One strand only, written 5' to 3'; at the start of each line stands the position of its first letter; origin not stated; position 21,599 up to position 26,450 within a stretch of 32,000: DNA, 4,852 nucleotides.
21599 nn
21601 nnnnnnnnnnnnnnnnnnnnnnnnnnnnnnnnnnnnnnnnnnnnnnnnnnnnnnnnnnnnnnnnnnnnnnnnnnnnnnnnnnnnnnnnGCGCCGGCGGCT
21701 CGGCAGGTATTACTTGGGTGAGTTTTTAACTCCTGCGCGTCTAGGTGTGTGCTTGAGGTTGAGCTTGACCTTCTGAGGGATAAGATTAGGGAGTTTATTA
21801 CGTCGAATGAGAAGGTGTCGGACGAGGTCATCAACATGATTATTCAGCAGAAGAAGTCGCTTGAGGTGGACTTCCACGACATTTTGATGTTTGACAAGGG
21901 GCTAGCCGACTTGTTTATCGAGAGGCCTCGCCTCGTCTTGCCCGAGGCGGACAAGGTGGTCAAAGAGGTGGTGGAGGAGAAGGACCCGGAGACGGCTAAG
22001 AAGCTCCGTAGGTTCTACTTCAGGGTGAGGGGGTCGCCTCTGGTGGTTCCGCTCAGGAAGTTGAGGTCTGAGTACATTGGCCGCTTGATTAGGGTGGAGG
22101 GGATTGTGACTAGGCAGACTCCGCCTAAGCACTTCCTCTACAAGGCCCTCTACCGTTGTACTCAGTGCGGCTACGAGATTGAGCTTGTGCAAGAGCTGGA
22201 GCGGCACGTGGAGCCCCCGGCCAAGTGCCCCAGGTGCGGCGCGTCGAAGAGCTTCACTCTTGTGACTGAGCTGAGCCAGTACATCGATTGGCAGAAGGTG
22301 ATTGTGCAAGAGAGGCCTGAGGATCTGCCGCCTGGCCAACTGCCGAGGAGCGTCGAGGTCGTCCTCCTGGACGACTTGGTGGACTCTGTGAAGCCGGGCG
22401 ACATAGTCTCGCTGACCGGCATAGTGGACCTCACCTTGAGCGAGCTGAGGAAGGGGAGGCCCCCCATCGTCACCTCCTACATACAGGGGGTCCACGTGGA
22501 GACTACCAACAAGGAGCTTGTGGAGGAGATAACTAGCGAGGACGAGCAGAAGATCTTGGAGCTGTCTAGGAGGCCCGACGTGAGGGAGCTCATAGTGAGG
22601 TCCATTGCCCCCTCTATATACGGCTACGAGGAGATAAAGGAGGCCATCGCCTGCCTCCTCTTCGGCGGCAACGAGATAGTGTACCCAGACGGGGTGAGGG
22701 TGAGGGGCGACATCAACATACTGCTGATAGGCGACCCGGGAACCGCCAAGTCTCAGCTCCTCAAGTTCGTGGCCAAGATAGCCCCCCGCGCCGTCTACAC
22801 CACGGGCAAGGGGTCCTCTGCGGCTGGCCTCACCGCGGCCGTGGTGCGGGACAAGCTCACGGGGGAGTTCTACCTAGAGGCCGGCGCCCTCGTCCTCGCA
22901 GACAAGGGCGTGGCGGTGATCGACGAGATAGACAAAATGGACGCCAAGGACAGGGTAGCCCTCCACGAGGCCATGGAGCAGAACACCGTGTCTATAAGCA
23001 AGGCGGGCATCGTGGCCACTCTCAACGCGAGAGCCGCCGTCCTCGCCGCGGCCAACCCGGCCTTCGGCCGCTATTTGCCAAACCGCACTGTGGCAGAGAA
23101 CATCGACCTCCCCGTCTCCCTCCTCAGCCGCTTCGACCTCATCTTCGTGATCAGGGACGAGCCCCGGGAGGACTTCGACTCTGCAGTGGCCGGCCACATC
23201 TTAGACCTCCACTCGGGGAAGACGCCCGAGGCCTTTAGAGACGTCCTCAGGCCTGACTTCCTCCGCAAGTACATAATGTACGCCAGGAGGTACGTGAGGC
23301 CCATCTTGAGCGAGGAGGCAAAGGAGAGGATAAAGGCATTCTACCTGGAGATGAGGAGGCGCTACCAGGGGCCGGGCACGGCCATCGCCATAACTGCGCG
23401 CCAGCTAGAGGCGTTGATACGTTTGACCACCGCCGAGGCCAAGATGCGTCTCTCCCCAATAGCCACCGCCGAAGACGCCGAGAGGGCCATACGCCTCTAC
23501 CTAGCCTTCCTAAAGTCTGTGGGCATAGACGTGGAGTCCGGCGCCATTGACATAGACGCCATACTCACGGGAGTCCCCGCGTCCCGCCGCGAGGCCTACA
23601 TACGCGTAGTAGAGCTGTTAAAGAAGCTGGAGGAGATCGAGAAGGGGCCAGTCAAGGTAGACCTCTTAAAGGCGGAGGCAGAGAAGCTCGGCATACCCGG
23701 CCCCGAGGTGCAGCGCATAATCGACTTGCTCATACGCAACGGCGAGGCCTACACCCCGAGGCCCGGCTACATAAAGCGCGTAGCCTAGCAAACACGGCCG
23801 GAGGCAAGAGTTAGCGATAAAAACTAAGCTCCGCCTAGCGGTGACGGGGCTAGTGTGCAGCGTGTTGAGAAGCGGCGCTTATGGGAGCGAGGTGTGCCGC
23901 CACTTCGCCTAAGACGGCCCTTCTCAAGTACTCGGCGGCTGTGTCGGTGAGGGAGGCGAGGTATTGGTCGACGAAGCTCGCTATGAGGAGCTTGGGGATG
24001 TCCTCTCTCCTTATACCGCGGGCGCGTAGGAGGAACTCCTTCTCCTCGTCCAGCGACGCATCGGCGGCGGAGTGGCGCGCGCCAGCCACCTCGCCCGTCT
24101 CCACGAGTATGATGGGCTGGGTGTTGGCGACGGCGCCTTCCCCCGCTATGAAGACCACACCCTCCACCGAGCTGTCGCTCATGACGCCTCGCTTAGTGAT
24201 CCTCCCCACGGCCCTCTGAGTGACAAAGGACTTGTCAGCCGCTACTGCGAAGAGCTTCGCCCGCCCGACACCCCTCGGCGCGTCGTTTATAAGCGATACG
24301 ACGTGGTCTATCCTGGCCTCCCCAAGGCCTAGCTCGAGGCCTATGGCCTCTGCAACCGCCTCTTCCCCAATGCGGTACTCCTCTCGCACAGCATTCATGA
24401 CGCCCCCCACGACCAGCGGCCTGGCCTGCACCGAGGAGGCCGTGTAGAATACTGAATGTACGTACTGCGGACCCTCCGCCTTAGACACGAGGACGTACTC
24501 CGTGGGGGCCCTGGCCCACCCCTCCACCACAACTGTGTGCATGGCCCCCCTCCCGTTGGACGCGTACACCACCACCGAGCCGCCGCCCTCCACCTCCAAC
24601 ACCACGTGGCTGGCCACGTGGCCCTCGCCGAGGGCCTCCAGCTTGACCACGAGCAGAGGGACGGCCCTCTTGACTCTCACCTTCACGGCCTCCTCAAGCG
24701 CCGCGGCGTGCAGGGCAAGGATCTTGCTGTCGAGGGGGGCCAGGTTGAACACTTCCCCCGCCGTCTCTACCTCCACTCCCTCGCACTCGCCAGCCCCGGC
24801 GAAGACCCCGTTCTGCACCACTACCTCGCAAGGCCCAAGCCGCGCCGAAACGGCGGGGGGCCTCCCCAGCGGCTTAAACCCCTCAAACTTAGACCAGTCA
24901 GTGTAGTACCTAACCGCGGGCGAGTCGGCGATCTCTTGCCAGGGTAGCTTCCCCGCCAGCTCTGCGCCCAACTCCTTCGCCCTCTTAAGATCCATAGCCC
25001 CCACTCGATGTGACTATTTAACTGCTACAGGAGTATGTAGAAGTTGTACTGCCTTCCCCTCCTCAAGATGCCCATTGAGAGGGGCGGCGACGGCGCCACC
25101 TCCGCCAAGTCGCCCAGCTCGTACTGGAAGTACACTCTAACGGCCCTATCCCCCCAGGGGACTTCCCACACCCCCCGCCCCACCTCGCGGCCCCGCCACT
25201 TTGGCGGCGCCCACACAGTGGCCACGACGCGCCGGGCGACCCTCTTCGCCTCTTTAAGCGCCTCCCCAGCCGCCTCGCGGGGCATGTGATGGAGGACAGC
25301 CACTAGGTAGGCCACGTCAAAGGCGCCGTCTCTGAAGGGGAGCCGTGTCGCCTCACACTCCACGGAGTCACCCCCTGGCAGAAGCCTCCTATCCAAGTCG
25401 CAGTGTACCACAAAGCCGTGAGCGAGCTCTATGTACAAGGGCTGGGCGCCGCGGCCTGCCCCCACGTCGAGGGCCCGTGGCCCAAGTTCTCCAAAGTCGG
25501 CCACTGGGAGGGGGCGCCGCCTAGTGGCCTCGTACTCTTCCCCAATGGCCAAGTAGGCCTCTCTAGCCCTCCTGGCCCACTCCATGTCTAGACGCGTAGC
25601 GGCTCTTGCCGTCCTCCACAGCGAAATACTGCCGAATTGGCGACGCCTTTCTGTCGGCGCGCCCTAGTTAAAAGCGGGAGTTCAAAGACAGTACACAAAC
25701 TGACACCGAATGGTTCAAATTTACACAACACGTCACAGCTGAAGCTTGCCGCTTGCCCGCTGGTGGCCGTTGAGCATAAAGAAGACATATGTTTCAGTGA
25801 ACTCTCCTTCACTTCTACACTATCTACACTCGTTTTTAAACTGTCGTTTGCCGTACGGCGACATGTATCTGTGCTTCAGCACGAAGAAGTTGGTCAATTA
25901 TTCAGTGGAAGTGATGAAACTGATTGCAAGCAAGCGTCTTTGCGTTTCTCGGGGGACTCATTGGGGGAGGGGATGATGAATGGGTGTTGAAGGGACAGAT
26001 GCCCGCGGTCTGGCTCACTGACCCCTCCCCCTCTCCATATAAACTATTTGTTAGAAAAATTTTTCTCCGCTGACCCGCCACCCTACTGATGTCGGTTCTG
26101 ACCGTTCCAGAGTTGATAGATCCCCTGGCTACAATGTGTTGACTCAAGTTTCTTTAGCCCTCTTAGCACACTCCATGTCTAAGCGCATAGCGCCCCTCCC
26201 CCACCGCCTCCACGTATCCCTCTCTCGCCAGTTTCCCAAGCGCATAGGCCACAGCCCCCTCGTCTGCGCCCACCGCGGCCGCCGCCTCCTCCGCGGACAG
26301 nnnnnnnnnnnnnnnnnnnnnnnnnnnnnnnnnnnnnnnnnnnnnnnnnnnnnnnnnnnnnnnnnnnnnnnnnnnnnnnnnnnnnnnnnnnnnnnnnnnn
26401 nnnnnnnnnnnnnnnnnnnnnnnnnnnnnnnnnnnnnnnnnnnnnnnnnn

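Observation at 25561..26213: About 0.59 kb of low-GC non-coding DNA inserted between two formerly overlapping genes, bracketed by a diverged duplication of their junction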

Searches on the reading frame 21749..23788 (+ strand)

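Call 10: search_protein_families(library=pfam, proteins=[window:21749-23788:+], max_evalue=0.01)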
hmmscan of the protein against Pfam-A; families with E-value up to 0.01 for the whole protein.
window:21749-23788:+ (679 aa): 13 families
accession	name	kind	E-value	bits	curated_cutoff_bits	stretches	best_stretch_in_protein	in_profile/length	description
PF00493.29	MCM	-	4.9e-101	337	23.3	1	265-488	1-224/224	MCM P-loop domain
PF17207.9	MCM_OB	-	2e-38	131.4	24.8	1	102-227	2-123/126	MCM OB domain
PF17855.7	MCM_lid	-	7.2e-27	94.1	27.4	1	503-586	1-85/87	MCM AAA-lid domain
PF14551.11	MCM_N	-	2.2e-11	44.5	24.9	1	12-94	3-94/95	MCM N-terminal domain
PF01078.27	Mg_chelatase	-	2.5e-10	40.5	20.3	1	372-439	93-160/207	Magnesium chelatase, subunit ChlI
PF07728.20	AAA_5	-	1.7e-07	31.8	22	1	323-438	1-124/139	AAA domain (dynein-related subfamily)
PF07726.17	AAA_3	-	6e-07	29.8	27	1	324-438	2-113/131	ATPase family associated with various cellular activities (AAA)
PF09723.15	Zn_ribbon_8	-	6.8e-06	26.4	34.4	1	135-166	6-35/41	Zinc ribbon domain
PF00004.35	AAA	-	0.00036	21.4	21.2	1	324-415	1-98/131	ATPase family associated with various cellular activities (AAA)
PF21349.2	RUBY_RBDX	-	0.00077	19.3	26.5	1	135-168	1-27/30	Rubrerythrin, rubredoxin-like domain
PF13191.12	AAA_16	-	0.0011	19.9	32.6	1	323-411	26-122/167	AAA ATPase domain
PF00158.32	Sigma54_activat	-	0.002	18.3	20.2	1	321-439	22-145/168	Sigma-54 interaction domain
PF23458.2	DUF7130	-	0.0041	17.4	35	1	134-168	53-81/89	Domain of unknown function (DUF7130)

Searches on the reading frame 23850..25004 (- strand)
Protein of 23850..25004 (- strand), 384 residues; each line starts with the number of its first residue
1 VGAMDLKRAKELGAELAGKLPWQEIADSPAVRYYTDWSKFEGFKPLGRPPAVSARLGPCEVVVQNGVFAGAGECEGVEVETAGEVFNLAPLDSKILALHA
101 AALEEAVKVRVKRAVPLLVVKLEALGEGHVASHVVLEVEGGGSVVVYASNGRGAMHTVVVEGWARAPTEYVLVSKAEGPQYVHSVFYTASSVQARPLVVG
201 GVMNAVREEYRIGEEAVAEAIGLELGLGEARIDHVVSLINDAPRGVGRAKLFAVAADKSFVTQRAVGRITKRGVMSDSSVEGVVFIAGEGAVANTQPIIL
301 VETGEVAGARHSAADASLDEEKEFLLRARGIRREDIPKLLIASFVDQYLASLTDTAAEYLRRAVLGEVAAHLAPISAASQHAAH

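Call 10: search_protein_families(library=pfam, proteins=[window:23850-25004:-], max_evalue=0.01)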
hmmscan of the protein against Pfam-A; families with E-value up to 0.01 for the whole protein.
window:23850-25004:- (384 aa): 1 family
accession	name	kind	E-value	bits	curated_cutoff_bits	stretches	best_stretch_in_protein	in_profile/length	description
PF01458.23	SUFBD_core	-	2e-18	67.2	27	1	130-344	10-232/232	SUF system FeS cluster assembly, SufBD core domain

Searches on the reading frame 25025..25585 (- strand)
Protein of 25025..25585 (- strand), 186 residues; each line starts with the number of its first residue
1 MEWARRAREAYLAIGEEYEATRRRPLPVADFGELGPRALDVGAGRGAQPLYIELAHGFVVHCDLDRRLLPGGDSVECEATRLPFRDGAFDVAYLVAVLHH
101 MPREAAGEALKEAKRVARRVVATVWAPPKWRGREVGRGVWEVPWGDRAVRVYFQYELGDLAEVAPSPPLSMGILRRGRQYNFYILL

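Call 10: search_protein_families(library=pfam, proteins=[window:25025-25585:-], max_evalue=0.01)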
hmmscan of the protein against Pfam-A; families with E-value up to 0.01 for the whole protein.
window:25025-25585:- (186 aa): 3 families
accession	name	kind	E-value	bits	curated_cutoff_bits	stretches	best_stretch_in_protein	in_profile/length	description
PF08241.18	Methyltransf_11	-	9.4e-12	45.9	21.2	1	39-118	1-88/95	Methyltransferase domain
PF13649.12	Methyltransf_25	-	5.3e-08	33.9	27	1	39-118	2-94/97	Methyltransferase domain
PF08242.18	Methyltransf_12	-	0.0034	18.5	30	1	39-117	1-92/98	Methyltransferase domain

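Call 11: find_homologous_proteins(query=window:25025-25585:-)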
Query window:25025-25585:- (186 aa): 28 proteins with E <= 0.001 among 1179 candidates.
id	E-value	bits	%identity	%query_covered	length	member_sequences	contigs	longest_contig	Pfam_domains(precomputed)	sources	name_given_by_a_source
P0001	7.2e-117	406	97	100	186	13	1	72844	PF13649.13,PF08241.19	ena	-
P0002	2.2e-93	330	78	100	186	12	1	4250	PF13649.13,PF08241.19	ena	-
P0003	3.7e-86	306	72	100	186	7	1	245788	PF13649.13,PF08241.19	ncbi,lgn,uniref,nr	ncbi:class I SAM-dependent methyltransferase [Pyrobaculum sp. 3827-6]|uniref:class I SAM-dependent m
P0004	5.0e-86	306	70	100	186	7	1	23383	PF13649.13,PF08241.19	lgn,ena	-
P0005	9.1e-82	292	71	99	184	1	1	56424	PF13649.13,PF08241.19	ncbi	ncbi:MAG: methyltransferase domain-containing protein [Pyrobaculum sp.]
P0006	3.1e-81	290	73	100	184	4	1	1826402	PF13649.13,PF08241.19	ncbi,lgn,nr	ncbi:class I SAM-dependent methyltransferase [Pyrobaculum islandicum]|nr:class I SAM-dependent methy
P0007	9.4e-81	288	71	100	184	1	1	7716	PF13649.13,PF08241.19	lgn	-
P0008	1.8e-80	287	71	99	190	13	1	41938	PF13649.13,PF08241.19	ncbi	ncbi:MAG: methyltransferase domain-containing protein [Pyrobaculum sp.]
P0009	4.1e-80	286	70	100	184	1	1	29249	PF13649.13,PF08241.19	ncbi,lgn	ncbi:MAG: class I SAM-dependent methyltransferase [Pyrobaculum sp.]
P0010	1.9e-79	284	68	100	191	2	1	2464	PF13649.13,PF08241.19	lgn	-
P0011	7.2e-79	282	68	100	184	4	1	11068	PF13649.13,PF08241.19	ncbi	-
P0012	1.3e-78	281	68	100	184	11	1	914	PF13649.13,PF08241.19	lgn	-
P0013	8.8e-78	279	67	100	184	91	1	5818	PF13649.13,PF08241.19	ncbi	-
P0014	6.5e-77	276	70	99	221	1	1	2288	PF13649.13,PF08241.19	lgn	-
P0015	3.2e-62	228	67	85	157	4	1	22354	PF13649.13,PF08241.19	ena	-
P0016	3.1e-59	218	58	99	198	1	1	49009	PF13649.13,PF08241.19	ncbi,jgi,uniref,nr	ncbi:MAG: methyltransferase domain-containing protein [Thermoproteus sp. AZ2]|jgi:hypothetical prote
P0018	2.1e-47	179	65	68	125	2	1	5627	PF13649.13,PF08241.19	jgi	-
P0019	3.6e-47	179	66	74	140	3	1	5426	PF13649.13,PF08241.19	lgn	-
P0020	7.5e-42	161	69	60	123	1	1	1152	PF08241.19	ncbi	ncbi:MAG: class I SAM-dependent methyltransferase, partial [Pyrobaculum sp.]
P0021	2.2e-36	144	67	56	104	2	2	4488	PF08241.19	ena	-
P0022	1.3e-6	46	41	63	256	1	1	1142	PF13649.13,PF08241.19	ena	-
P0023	1.8e-6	46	38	52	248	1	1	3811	PF13649.13,PF08241.19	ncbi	-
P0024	1.6e-5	43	41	49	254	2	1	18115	PF13489.13,PF13649.13,PF08241.19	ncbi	-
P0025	2.4e-5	42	34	86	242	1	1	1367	PF13649.13,PF08241.19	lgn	-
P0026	2.5e-5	42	42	40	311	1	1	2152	PF13847.13,PF13489.13,PF08003.18,PF13649.13,PF03966.23,PF08241.19,PF08242.19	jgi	jgi:SAM-dependent methyltransferase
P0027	3.6e-4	38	35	60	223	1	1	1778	PF07021.19,PF13847.13,PF13489.13,PF13649.13,PF02390.24,PF01135.26,PF13679.13,PF01209.25,PF08241.19,PF08242.19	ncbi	-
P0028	4.1e-4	38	39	59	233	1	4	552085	PF13847.13,PF13489.13,PF08003.18,PF13649.13,PF05148.22,PF01728.26,PF01209.25,PF08241.19,PF08242.19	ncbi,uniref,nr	ncbi:methyltransferase domain-containing protein [Frigidibacter albus]|uniref:Methyltransferase doma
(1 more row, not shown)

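Call 13: find_related_loci(query=A1, collection=genome_contigs, flank=6000)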
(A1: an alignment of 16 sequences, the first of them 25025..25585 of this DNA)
Query A1 (186 aa) in genome_contigs; peptide patterns used: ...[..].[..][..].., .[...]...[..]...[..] (x = any residue, [..] = any of these).
138 stretches matched a pattern; 8 encode a relative of the query (tblastn E <= 1e-3); 8 distinct loci.
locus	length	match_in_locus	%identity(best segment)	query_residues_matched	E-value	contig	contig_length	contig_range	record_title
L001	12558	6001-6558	77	1-186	7e-95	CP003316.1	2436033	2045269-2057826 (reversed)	Pyrobaculum oguniense TE7, complete genome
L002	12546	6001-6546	68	3-186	4e-82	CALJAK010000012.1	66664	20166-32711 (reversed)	MAG: uncultured Thermoproteales archaeon isolate S1_Bin_MAXBIN__103_1 genome assembly, contig: c_000000752388, whole gen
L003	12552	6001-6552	70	1-186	5e-80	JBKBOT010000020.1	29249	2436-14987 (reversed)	MAG: Pyrobaculum sp. isolate 21I_056.bin.4 NODE_20_length_29249_cov_9.724462, whole genome shotgun sequence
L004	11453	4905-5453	71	1-185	3e-80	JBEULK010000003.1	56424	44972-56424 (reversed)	MAG: Pyrobaculum sp. isolate KC_015 contig3, whole genome shotgun sequence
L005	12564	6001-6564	58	1-184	8e-58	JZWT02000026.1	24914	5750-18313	MAG: Thermoproteus sp. AZ2 NODE_65_length_24914_cov_6.890479, whole genome shotgun sequence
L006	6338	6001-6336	73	1-112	2e-52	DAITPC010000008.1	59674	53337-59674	MAG TPA_asm: Pyrobaculum sp. isolate CTOTU25734 NODE_24_length_59674_cov_171.558463, whole genome shotgun sequence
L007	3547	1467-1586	48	78-119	4e-5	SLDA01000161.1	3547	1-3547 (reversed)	MAG: Thermoflexales bacterium isolate CSSed162cmB_528 CSSed16-2cmB-154846, whole genome shotgun sequence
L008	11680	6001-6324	34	25-118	7e-5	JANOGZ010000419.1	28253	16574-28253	MAG: Pyrinomonadaceae bacterium isolate SOY_64_concoct_390 SOY_64_k141_3648318, whole genome shotgun sequence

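Call 15: find_encoding_contigs(protein=P0001, flank=6000, max_places=4)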
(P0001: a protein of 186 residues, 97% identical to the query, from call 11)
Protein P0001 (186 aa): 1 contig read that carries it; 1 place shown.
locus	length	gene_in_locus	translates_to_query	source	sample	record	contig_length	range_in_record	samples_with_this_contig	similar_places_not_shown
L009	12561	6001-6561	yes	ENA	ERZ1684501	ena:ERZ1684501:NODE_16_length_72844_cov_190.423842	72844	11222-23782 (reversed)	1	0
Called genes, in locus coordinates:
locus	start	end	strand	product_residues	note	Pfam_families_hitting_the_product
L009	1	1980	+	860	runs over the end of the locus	PF13570:Beta-prop_ACSF4 (faint), PF23414:Beta-prop_EML_2 (faint)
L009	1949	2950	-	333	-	PF00155:Aminotran_1_2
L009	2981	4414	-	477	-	PF04055:Radical_SAM, PF16199:Radical_SAM_C, PF00583:Acetyltransf_1 (weak), PF13508:Acetyltransf_7 (weak), PF13673:Acetyltransf_10 (weak)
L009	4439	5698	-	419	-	PF09594:GT87 (weak)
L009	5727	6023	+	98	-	PF24270:HTH_Cmi2_C (faint)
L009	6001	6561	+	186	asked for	PF08241:Methyltransf_11, PF13649:Methyltransf_25 (weak)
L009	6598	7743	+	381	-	PF01458:SUFBD_core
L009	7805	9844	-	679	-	PF14551:MCM_N, PF17207:MCM_OB, PF09723:Zn_ribbon_8 (weak), PF00493:MCM, PF07726:AAA_3 (weak), PF07728:AAA_5 (weak), PF01078:Mg_chelatase (weak), PF17855:MCM_lid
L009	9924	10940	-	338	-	-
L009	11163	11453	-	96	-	-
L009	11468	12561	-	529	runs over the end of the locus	-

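Call 16: find_encoding_contigs(protein=P0002, flank=6000, max_places=4)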
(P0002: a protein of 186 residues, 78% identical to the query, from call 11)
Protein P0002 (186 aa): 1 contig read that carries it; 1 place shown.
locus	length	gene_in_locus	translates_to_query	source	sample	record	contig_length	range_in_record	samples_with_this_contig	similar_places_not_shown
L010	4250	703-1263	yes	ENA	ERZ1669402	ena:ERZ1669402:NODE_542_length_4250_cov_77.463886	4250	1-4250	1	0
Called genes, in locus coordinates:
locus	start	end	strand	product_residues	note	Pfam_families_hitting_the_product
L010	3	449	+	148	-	?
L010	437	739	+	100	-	PF24270:HTH_Cmi2_C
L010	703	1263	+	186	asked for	PF08241:Methyltransf_11, PF13649:Methyltransf_25 (weak)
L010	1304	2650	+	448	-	-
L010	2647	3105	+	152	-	-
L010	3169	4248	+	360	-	?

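Call 25: find_encoding_contigs(protein=window:25025-25585:-, flank=3000, max_places=10)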
Protein window:25025-25585:- (186 aa): 10 contigs read that carry it; 5 places shown.
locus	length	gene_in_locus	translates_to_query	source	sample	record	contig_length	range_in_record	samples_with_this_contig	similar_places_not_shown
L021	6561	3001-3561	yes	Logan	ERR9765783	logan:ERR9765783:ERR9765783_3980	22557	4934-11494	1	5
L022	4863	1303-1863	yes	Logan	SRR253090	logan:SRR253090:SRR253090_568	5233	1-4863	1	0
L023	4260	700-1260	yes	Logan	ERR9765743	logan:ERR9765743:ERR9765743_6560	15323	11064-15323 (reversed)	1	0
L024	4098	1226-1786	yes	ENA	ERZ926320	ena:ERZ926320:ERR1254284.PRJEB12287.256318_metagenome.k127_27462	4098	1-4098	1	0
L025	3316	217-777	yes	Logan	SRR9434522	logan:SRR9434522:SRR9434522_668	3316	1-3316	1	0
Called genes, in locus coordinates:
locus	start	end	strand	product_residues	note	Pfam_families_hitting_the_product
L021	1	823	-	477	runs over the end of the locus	PF04055:Radical_SAM, PF16199:Radical_SAM_C, PF00583:Acetyltransf_1 (weak), PF13508:Acetyltransf_7 (faint), PF13673:Acetyltransf_10 (weak)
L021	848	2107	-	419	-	PF09594:GT87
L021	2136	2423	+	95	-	PF24270:HTH_Cmi2_C (weak)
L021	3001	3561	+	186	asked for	PF08241:Methyltransf_11, PF13649:Methyltransf_25 (weak)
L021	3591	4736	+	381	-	PF01458:SUFBD_core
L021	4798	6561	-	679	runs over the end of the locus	PF14551:MCM_N, PF17207:MCM_OB, PF09723:Zn_ribbon_8 (weak), PF00493:MCM, PF07726:AAA_3 (weak), PF07728:AAA_5 (weak), PF01078:Mg_chelatase (weak), PF17855:MCM_lid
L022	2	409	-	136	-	?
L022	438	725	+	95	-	PF24270:HTH_Cmi2_C (weak)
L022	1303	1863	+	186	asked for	PF08241:Methyltransf_11, PF13649:Methyltransf_25 (weak)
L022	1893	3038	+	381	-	PF01458:SUFBD_core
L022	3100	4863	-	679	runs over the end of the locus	PF14551:MCM_N, PF17207:MCM_OB, PF09723:Zn_ribbon_8 (weak), PF00493:MCM, PF07726:AAA_3 (weak), PF07728:AAA_5 (weak), PF01078:Mg_chelatase (weak), PF17855:MCM_lid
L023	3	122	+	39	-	?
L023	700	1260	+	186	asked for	PF08241:Methyltransf_11, PF13649:Methyltransf_25 (weak)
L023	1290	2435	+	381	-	PF01458:SUFBD_core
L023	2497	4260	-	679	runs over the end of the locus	PF14551:MCM_N, PF17207:MCM_OB, PF09723:Zn_ribbon_8 (weak), PF00493:MCM, PF07726:AAA_3 (weak), PF07728:AAA_5 (weak), PF01078:Mg_chelatase (weak), PF17855:MCM_lid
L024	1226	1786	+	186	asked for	PF08241:Methyltransf_11, PF13649:Methyltransf_25 (weak)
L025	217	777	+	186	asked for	PF08241:Methyltransf_11, PF13649:Methyltransf_25 (weak)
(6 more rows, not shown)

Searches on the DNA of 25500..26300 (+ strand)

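Call 19: search_dna_similar(query=window:25586-26162:+, collection=phages, mode=distant, max_evalue=1)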
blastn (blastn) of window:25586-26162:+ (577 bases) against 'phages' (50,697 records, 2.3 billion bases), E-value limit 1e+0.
No match.

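Call 20: search_dna_similar(query=window:25586-26162:+, collection=plasmids, mode=distant, max_evalue=1)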
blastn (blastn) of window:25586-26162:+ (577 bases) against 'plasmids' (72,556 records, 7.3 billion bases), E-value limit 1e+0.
No match.

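Call 21: search_rna_families(source=window, start=25500, end=26300, threshold=evalue, max_evalue=10)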
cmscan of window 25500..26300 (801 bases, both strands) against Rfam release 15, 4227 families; matches with E-value up to 10: 1.
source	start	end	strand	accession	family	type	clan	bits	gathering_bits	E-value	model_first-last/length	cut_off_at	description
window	25950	26053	-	RF02158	NPPA-AS1_3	Gene; lncRNA;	-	12.6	55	4.3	1-108/108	no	NPPA antisense RNA 1 conserved region 3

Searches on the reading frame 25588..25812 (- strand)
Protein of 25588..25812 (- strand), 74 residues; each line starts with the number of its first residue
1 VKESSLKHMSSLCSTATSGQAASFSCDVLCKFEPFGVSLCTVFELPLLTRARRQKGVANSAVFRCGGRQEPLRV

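Call 10: search_protein_families(library=pfam, proteins=[window:25588-25812:-], max_evalue=0.01)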
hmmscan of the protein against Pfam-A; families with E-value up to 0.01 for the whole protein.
window:25588-25812:- (74 aa): 0 families

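Call 42: search_protein_families(library=phrogs, proteins=[window:25588-25812:-], max_evalue=1)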
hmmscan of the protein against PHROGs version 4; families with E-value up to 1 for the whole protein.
window:25588-25812:- (74 aa): 1 family
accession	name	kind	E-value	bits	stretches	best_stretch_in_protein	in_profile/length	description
phrog_20622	-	unknown function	0.088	13.9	1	27-59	32-63/66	-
